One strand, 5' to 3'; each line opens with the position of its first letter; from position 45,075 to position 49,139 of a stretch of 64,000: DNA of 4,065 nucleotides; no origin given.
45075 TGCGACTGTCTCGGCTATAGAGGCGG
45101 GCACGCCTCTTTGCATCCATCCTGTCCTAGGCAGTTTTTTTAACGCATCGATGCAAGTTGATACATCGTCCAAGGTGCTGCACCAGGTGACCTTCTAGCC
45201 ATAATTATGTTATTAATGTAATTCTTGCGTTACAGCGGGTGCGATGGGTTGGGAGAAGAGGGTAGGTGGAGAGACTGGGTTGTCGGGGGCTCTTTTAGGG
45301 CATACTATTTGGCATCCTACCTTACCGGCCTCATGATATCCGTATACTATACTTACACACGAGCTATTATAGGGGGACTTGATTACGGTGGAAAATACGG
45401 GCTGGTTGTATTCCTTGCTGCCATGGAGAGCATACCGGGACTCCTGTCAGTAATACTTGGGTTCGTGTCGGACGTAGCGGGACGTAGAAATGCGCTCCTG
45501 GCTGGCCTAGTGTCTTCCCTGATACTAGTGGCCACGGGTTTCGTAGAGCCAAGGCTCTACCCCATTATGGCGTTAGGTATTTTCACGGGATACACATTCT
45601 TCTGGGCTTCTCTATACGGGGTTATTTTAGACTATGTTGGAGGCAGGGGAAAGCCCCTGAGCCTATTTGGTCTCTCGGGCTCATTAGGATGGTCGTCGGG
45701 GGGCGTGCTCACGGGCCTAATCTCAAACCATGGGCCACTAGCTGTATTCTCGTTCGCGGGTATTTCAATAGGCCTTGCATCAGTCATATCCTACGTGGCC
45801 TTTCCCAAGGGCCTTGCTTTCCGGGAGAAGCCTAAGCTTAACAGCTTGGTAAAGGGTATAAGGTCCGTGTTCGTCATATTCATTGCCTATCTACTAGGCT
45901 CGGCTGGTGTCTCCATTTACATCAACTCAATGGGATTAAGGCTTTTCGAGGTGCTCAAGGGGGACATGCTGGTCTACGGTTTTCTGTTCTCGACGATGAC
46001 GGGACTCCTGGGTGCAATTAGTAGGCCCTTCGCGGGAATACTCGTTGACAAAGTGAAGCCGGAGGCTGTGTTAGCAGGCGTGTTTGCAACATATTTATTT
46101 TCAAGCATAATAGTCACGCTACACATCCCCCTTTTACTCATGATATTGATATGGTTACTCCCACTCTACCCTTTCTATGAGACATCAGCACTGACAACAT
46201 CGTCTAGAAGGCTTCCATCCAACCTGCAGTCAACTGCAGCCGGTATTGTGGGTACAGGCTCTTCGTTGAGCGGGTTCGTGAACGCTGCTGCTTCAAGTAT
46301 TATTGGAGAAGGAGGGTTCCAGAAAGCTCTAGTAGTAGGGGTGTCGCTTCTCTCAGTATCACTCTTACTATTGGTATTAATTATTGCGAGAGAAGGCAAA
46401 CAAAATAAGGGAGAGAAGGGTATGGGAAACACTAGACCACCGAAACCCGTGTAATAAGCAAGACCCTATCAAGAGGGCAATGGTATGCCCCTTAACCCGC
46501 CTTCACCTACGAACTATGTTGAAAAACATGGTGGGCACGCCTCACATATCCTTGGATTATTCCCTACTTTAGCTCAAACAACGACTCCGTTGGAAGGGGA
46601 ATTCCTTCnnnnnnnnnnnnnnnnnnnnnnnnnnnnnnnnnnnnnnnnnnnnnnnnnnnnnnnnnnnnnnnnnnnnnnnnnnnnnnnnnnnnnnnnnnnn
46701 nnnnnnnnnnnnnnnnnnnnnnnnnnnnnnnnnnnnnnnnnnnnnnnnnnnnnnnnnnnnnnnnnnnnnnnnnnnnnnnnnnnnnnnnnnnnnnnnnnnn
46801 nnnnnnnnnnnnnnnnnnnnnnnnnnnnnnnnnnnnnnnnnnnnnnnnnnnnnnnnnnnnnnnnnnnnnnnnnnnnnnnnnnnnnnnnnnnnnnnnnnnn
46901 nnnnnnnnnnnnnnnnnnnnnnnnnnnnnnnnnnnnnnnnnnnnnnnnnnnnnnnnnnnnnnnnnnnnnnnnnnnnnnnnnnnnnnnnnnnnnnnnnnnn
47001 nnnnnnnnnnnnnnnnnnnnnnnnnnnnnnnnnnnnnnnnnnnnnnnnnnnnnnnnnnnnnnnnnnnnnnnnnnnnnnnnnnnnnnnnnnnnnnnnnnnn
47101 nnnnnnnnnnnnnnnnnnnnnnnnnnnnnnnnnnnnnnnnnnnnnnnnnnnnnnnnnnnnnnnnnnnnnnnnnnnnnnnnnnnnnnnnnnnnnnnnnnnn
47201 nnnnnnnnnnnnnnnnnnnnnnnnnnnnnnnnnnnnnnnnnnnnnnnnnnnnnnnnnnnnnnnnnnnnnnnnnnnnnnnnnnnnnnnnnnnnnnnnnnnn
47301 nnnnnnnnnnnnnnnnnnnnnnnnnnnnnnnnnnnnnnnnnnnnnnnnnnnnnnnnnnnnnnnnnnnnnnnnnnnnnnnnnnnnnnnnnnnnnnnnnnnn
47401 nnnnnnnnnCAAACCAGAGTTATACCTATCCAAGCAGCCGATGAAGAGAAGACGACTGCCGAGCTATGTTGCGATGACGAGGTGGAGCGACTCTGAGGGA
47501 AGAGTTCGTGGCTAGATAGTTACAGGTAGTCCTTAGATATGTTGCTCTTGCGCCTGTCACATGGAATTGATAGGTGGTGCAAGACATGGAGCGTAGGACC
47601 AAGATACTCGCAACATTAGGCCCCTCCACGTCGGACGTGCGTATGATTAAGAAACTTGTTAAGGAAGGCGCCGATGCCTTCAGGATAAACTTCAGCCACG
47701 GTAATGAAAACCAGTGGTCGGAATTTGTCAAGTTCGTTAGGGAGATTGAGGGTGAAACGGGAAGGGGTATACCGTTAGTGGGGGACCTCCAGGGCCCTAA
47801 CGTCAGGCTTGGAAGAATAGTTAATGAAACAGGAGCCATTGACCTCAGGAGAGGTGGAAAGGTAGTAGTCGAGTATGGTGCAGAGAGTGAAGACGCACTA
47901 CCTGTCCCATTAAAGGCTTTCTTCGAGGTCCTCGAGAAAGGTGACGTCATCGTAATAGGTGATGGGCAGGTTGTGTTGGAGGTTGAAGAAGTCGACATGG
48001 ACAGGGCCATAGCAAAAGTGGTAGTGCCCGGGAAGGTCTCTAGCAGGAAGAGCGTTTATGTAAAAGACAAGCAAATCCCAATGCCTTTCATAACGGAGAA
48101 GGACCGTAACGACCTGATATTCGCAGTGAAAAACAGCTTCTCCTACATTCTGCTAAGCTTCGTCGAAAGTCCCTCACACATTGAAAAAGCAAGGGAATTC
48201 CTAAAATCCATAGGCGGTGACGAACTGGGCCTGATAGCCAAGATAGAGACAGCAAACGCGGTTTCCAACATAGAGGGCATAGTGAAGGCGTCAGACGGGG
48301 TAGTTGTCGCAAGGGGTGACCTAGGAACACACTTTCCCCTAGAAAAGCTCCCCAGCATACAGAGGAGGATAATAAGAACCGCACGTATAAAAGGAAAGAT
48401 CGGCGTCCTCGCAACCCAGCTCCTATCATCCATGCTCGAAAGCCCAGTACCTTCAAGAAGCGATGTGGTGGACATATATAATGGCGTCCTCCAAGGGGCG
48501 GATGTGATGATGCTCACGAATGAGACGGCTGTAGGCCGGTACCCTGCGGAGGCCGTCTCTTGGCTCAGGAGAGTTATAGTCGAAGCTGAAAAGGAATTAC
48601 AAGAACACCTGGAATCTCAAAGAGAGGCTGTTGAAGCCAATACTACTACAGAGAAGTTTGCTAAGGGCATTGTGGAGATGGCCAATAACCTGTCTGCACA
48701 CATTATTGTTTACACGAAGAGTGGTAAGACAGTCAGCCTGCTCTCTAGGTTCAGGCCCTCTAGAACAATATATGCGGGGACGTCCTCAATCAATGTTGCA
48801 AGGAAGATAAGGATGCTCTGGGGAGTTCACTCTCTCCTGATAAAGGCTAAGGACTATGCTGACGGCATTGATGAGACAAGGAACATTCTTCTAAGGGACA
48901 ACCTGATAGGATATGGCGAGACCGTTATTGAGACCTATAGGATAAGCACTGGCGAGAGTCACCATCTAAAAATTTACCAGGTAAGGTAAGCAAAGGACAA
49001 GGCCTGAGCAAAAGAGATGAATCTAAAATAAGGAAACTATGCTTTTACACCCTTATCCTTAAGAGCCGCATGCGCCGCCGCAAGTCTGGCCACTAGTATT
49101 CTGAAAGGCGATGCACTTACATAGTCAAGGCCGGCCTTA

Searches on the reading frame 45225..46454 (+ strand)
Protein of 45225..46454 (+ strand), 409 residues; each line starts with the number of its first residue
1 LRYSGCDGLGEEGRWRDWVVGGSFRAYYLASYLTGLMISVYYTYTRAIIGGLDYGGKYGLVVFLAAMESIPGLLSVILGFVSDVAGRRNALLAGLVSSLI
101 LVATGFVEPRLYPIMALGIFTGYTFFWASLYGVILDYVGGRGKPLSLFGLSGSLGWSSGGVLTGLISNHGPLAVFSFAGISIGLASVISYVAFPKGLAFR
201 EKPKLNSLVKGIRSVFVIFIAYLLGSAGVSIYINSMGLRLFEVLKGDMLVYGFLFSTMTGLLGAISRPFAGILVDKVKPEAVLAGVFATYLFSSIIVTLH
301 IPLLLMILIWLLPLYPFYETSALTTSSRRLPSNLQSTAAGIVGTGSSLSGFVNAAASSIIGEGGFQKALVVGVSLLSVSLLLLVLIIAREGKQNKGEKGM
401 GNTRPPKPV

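Call 46: search_protein_families(library=pfam, proteins=[window:45225-46454:+], max_evalue=0.0001)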
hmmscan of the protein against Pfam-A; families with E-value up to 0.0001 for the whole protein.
window:45225-46454:+ (409 aa): 1 family
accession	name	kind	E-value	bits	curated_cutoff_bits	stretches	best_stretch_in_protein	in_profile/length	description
PF07690.21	MFS_1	-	4.5e-18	65.7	33.4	1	56-352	32-345/347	Major Facilitator Superfamily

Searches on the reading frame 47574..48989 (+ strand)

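Call 46: search_protein_families(library=pfam, proteins=[window:47574-48989:+], max_evalue=0.0001)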
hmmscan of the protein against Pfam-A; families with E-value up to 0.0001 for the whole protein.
window:47574-48989:+ (471 aa): 3 families
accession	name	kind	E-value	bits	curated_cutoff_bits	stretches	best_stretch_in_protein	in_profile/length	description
PF00224.27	PK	-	8.2e-86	288.5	30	1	7-328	2-328/328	Pyruvate kinase, barrel domain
PF02887.21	PK_C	-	1.6e-19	70.5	28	1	362-464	3-107/114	Pyruvate kinase, alpha/beta domain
PF03328.21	HpcH_HpaI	-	1.1e-05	25.3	25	0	179-245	76-146/221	HpcH/HpaI aldolase/citrate lyase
